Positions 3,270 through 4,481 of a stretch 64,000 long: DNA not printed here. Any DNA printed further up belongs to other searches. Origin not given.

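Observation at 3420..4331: PilT-like retraction-ATPase homolog lacking Walker A/Walker B/His-box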

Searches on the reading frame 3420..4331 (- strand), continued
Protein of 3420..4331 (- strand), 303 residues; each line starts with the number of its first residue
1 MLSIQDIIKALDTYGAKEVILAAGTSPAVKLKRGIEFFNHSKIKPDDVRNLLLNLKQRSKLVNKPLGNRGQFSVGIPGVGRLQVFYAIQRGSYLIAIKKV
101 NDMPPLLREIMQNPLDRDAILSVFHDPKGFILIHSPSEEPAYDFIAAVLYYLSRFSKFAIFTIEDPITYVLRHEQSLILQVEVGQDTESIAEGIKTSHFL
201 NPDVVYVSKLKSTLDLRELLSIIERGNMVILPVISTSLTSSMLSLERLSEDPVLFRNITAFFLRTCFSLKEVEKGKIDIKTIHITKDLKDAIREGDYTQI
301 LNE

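Call 44: fold_search(model_id=the predicted structure, library=pdb)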
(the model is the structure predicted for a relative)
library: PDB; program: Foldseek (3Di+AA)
matches with E <= 10: 1746; with E <= 0.001: 219
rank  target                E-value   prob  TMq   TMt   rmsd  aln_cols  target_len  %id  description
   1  5fl3                  2.6e-26  1.00  0.84  0.73   3.5       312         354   23  PilT2 from Thermus thermophilus (released 2015-11-11)
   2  2ewv                  3.5e-26  1.00  0.83  0.74   3.7       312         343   26  Crystal Structure of the Pilus Retraction Motor PilT and Bound ADP (released 2006-11-21)
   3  9n32_B                4.5e-25  1.00  0.86  0.75   3.1       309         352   18  PilU from Pseudomonas aeruginosa: C3ocococ conformation (released 2025-12-10)
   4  9n32_C                4.7e-25  1.00  0.79  0.70   4.2       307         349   18  PilU from Pseudomonas aeruginosa: C3ocococ conformation (released 2025-12-10)
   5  9n32_A                6.4e-25  1.00  0.85  0.75   3.1       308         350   18  PilU from Pseudomonas aeruginosa: C3ocococ conformation (released 2025-12-10)
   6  9n32_D                9.8e-25  1.00  0.78  0.69   4.5       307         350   18  PilU from Pseudomonas aeruginosa: C3ocococ conformation (released 2025-12-10)
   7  6ojy_B                2.4e-24  1.00  0.84  0.73   3.3       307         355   20  Methylated PilT4 from Geobacter metallireducens bound to sulfate: C3ocococ conformation (released 2019-11-20)
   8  3jvv_A                6.9e-24  1.00  0.87  0.80   3.0       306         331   22  Crystal Structure of P. aeruginosa PilT with bound AMP-PCP (released 2010-06-02)
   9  3jvv_B                1.3e-23  1.00  0.85  0.79   3.3       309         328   21  Crystal Structure of P. aeruginosa PilT with bound AMP-PCP (released 2010-06-02)
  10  6okv_D                1.8e-23  1.00  0.88  0.75   2.9       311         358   20  PilT4 from Geobacter metallireducens bound to AMP-PNP: C2ccocco conformation (released 2019-11-20)
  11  6ojz_D                2.0e-23  1.00  0.76  0.65   4.5       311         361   20  PilT4 from Geobacter metallireducens bound to ADP with partial occupancy: C3ocococ conformation (released 2019-11-20)
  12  6ojz_C                2.6e-23  1.00  0.81  0.71   3.6       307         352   20  PilT4 from Geobacter metallireducens bound to ADP with partial occupancy: C3ocococ conformation (released 2019-11-20)
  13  6ok2_D                2.8e-23  1.00  0.77  0.66   4.3       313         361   21  PilT4 from Geobacter metallireducens bound to ADP: C3ocococ conformation (released 2019-11-20)
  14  3jvu_A                4.0e-23  1.00  0.86  0.78   3.1       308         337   22  Crystal structure of unliganded P. aeruginosa PilT (released 2010-07-21)
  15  6ojy_D                4.0e-23  1.00  0.83  0.72   3.6       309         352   21  Methylated PilT4 from Geobacter metallireducens bound to sulfate: C3ocococ conformation (released 2019-11-20)
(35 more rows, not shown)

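Call 48: find_encoding_contigs(protein=P0202, flank=6000, max_places=1)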
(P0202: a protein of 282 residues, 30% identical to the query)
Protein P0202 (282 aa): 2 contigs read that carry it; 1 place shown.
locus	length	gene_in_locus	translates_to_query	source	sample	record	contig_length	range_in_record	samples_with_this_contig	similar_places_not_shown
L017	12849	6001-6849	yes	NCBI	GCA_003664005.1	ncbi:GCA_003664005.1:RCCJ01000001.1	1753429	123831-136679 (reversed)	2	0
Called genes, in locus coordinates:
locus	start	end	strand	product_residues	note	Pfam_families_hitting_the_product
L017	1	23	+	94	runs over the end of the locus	PF09876:DUF2103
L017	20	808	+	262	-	PF03446:NAD_binding_2 (weak), PF03807:F420_oxidored, PF07991:KARI_N (weak), PF14748:P5CR_dimer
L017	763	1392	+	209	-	PF02578:Cu-oxidase_4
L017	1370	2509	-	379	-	PF03060:NMO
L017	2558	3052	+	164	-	PF01288:HPPK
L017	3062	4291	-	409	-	PF00266:Aminotran_5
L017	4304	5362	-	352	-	PF00142:Fer4_NifH (faint), PF01656:CbiA, PF02374:ArsA_ATPase (faint), PF09140:MipZ (weak), PF10609:ParA, PF13614:AAA_31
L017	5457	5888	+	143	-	PF11897:DUF3417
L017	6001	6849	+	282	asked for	-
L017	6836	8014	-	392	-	PF00278:Orn_DAP_Arg_deC, PF02784:Orn_Arg_deC_N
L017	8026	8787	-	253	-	PF23023:Anti-Pycsar_Apyc1, PF00753:Lactamase_B, PF12706:Lactamase_B_2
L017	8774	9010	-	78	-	PF13370:Fer4_13, PF13459:Fer4_15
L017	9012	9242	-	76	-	PF13459:Fer4_15, PF13370:Fer4_13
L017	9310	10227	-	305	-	PF02629:CoA_binding, PF00549:Ligase_CoA, PF13607:Succ_CoA_lig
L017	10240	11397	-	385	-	PF08442:ATP-grasp_2, PF13549:ATP-grasp_5, PF24948:Citrate_synth_N, PF00549:Ligase_CoA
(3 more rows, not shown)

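Call 49: find_encoding_contigs(protein=P0235, flank=6000, max_places=1)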
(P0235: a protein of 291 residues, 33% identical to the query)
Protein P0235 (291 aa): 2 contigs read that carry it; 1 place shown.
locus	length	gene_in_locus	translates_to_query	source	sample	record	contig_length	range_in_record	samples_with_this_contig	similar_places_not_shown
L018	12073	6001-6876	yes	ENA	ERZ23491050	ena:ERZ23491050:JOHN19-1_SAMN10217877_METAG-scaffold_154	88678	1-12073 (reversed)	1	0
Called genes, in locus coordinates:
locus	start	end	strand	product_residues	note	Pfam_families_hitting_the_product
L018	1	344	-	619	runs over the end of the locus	PF00682:HMGL-like, PF02436:PYC_OADA, PF25984:BSH_YknX (faint), PF00364:Biotin_lipoyl, PF25917:BSH_RND, PF25973:BSH_CzcB (faint)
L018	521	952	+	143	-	PF23892:Ig_CycH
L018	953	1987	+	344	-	PF00581:Rhodanese, PF26341:AAA_SelU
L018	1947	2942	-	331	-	PF02618:YceG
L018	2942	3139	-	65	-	PF03652:RuvX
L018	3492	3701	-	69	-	PF11127:YgaP-like_TM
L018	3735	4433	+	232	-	PF03099:BPL_LplA_LipB, PF02237:BPL_C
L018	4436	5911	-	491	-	PF00133:tRNA-synt_1, PF01406:tRNA-synt_1e, PF09334:tRNA-synt_1g, PF00133:tRNA-synt_1, PF01406:tRNA-synt_1e (weak), PF19303:Anticodon_3 (weak), PF08264:Anticodon_1 (weak)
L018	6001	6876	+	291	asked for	-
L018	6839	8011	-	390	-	PF02784:Orn_Arg_deC_N, PF00278:Orn_DAP_Arg_deC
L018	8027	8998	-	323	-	PF01699:Na_Ca_ex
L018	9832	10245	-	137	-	PF00376:MerR, PF12728:HTH_17 (weak), PF13411:MerR_1, PF13591:MerR_2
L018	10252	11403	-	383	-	PF00226:DnaJ, PF01556:DnaJ_C, PF00684:DnaJ_CXXCXGXG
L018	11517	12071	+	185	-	?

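Call 50: find_encoding_contigs(protein=P0173, flank=6000, max_places=1)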
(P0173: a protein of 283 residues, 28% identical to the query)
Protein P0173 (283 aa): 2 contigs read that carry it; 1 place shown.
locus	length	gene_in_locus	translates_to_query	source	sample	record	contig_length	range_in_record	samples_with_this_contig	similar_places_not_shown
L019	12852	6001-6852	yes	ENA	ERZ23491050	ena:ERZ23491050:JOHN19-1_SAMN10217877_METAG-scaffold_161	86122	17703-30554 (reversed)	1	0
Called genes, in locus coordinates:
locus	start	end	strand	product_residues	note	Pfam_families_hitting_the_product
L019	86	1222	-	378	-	PF03060:NMO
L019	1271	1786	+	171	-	PF01288:HPPK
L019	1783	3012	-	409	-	PF00266:Aminotran_5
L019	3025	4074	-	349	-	PF10609:ParA, PF00142:Fer4_NifH (faint), PF01656:CbiA, PF09140:MipZ, PF13614:AAA_31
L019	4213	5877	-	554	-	PF17200:sCache_2 (faint), PF07494:Reg_prop (faint), PF17164:DUF5122, PF24253:DUF7454 (faint), PF06739:SBBP (weak), PF17164:DUF5122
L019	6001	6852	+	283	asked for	-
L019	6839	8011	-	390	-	PF00278:Orn_DAP_Arg_deC, PF01168:Ala_racemase_N, PF02784:Orn_Arg_deC_N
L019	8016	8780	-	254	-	PF23023:Anti-Pycsar_Apyc1, PF00753:Lactamase_B, PF12706:Lactamase_B_2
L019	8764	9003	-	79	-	PF13370:Fer4_13, PF13459:Fer4_15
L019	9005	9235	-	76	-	PF13459:Fer4_15, PF13370:Fer4_13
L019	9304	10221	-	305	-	PF02629:CoA_binding, PF00549:Ligase_CoA, PF13607:Succ_CoA_lig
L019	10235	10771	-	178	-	PF05685:Uma2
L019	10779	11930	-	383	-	PF08442:ATP-grasp_2, PF13549:ATP-grasp_5, PF24948:Citrate_synth_N, PF00549:Ligase_CoA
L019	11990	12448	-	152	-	-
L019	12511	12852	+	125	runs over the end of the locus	PF06803:DUF1232 (weak)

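Call 60: list_cluster_members(proteins=[P0001, P0006, P0009, P0013, P0014, P0015, P0016, P0018])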
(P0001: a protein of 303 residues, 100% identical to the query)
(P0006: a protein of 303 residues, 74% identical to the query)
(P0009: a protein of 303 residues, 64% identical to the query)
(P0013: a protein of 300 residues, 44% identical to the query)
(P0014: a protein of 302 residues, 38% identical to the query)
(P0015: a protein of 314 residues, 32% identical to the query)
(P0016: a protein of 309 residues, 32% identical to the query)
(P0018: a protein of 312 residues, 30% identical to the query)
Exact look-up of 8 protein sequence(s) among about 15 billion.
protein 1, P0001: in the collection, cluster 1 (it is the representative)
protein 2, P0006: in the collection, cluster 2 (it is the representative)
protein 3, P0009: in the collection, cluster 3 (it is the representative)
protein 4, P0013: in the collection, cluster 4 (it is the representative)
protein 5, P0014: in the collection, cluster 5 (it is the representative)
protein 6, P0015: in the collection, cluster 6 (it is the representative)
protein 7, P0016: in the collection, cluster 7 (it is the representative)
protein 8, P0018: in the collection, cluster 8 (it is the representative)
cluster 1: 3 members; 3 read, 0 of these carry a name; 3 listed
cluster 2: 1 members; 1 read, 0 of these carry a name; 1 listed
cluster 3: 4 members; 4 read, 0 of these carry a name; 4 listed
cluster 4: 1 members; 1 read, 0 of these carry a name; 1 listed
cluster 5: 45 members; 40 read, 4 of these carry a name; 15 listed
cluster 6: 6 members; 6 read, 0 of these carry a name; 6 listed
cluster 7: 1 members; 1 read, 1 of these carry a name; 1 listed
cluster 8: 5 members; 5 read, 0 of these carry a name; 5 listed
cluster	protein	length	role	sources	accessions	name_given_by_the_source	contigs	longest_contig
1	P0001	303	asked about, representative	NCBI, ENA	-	-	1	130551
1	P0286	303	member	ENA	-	-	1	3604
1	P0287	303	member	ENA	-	-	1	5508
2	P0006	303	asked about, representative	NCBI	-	-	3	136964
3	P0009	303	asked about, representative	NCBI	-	-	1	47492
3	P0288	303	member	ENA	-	-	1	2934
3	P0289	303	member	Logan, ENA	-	-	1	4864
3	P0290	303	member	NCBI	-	-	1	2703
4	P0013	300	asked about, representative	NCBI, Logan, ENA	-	-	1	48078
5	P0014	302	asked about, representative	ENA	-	-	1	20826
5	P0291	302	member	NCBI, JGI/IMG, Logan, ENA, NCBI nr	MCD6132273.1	MAG: Flp pilus assembly complex ATPase component TadA [Candidatus Hydrothermae bacterium] | Flp pilus assembly complex ATPase component TadA [Candidatus Hydrothermae bacterium]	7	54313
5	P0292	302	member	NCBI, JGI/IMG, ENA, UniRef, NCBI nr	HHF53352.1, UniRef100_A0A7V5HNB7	MAG TPA: hypothetical protein ENL43_03195 [candidate division WOR-3 bacterium] | Bacterial type II secretion system protein E domain-containing protein n=1 Tax=candidate ... | hypothetical protein [candidate division WOR-3 bacterium]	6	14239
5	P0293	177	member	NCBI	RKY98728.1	MAG: hypothetical protein DRQ03_01550, partial [Candidatus Hydrothermota bacterium]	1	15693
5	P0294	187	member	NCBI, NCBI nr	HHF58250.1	MAG TPA: hypothetical protein ENL41_02370, partial [candidate division WOR-3 bacterium] | hypothetical protein [candidate division WOR-3 bacterium]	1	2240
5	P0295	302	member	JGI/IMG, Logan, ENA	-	-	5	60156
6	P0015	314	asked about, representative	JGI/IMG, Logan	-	-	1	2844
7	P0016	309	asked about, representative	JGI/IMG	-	Tfp pilus assembly pilus retraction ATPase PilT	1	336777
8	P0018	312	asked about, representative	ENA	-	-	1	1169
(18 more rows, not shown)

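Call 61: find_encoding_contigs(protein=P0016, flank=8000, max_places=1)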
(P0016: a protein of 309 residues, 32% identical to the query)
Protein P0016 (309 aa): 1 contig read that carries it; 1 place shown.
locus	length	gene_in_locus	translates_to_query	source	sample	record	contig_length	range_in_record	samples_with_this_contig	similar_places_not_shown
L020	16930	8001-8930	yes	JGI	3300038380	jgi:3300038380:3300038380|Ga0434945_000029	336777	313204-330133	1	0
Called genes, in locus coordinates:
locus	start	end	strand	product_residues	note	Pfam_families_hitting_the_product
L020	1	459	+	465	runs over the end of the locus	PF01225:Mur_ligase, PF08245:Mur_ligase_M, PF02875:Mur_ligase_C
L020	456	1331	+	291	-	PF01565:FAD_binding_4, PF02873:MurB_C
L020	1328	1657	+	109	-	-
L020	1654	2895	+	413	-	PF02491:SHS2_FTSA, PF06723:MreB_Mbl, PF11104:PilM_2 (weak), PF14450:FtsA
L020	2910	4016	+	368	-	PF00091:Tubulin, PF12327:FtsZ_C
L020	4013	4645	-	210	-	PF13709:DUF4159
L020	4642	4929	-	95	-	-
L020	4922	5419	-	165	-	PF06835:LptC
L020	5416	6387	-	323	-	PF01380:SIS, PF00571:CBS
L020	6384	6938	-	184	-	PF02834:LigT_PEase, PF10469:AKAP7_NLS, PF13563:2_5_RNA_ligase2, PF02834:LigT_PEase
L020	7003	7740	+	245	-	PF02348:CTP_transf_3, PF12804:NTP_transf_3 (weak)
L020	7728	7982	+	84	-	-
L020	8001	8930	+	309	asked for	-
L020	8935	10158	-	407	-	PF01743:PolyA_pol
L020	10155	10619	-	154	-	PF25984:BSH_YknX (faint), PF00364:Biotin_lipoyl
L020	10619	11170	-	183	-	PF08207:EFP_N, PF01132:EFP, PF09285:Elong-fact-P_C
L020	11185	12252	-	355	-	PF01321:Creatinase_N, PF00557:Peptidase_M24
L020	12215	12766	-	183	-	-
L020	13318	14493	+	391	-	PF02706:Wzz (faint), PF13807:GNVR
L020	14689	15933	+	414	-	PF04932:Wzy_C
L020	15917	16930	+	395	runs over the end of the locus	PF01075:Glyco_transf_9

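Call 62: find_related_loci(query=P0014, collection=metagenome_contigs, flank=5000)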
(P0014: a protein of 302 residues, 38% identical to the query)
Query P0014 (302 aa) in metagenome_contigs; peptide patterns used: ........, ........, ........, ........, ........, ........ (x = any residue, [..] = any of these).
144 stretches matched a pattern; 4 encode a relative of the query (tblastn E <= 1e-3); 4 distinct loci.
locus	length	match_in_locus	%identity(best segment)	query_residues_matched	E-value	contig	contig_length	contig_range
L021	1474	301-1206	98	1-302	0e+0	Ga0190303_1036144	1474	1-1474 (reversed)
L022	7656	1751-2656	98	1-302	0e+0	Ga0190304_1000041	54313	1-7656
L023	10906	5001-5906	98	1-302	0e+0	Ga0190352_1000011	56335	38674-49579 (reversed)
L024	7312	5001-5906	93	1-302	0e+0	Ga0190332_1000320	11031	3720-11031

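Call 67: search_protein_families(library=padloc, proteins=[window:3420-4331:-], max_evalue=0.01)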
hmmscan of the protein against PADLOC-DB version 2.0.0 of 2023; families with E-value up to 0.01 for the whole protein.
window:3420-4331:- (303 aa): 0 families
